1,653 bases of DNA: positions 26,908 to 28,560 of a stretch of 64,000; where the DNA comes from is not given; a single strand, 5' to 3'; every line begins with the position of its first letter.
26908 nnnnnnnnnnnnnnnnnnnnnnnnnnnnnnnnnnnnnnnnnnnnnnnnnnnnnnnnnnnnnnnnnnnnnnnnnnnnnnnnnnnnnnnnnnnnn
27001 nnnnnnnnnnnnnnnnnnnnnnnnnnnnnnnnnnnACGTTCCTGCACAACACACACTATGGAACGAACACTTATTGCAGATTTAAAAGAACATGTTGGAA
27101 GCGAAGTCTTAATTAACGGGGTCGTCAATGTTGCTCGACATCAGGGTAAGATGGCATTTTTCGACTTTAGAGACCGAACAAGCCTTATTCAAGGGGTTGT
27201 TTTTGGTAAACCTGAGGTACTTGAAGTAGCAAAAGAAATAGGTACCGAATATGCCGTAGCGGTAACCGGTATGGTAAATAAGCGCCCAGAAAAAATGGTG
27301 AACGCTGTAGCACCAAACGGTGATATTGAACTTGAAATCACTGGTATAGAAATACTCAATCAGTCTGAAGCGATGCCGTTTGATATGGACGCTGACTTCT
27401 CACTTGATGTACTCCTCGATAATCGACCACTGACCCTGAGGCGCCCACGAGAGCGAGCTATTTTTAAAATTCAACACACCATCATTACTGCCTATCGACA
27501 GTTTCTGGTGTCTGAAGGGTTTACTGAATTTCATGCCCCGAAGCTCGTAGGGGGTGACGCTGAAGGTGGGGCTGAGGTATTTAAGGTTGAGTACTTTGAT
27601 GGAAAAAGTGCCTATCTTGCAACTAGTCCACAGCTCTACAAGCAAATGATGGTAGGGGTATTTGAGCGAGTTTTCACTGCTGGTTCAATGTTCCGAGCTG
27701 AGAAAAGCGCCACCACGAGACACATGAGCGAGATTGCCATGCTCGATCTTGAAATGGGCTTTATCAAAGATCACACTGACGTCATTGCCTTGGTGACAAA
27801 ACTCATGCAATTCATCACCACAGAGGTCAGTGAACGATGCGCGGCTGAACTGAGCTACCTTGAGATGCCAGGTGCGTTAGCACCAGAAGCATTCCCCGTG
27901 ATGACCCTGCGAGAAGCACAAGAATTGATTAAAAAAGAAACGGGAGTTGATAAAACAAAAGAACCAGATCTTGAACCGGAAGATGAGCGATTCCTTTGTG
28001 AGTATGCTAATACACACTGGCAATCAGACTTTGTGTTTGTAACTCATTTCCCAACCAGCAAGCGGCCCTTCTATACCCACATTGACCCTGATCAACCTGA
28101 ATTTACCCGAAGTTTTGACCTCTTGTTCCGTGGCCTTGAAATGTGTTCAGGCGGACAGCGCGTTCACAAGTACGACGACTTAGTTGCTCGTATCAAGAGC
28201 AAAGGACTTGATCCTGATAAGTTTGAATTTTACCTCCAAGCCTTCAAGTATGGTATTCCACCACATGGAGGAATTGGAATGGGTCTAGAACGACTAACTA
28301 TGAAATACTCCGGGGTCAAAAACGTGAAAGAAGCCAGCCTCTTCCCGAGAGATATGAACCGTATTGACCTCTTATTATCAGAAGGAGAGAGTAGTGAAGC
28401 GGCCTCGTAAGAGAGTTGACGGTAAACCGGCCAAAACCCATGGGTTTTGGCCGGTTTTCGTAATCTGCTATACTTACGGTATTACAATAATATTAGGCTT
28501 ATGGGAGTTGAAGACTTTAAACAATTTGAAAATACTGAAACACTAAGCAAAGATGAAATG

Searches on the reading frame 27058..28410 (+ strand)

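Call 75: search_protein_families(library=pfam, proteins=[window:27058-28410:+], max_evalue=0.001)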
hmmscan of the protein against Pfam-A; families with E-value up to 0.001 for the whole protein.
window:27058-28410:+ (450 aa): 2 families
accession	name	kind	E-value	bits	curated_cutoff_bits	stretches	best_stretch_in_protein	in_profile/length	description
PF00152.25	tRNA-synt_2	-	9.3e-83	278.2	25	1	117-432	3-307/308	tRNA synthetases class II (D, K and N)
PF01336.31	tRNA_anti-codon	-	9e-14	51.6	27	1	17-100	1-75/75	OB-fold nucleic acid binding domain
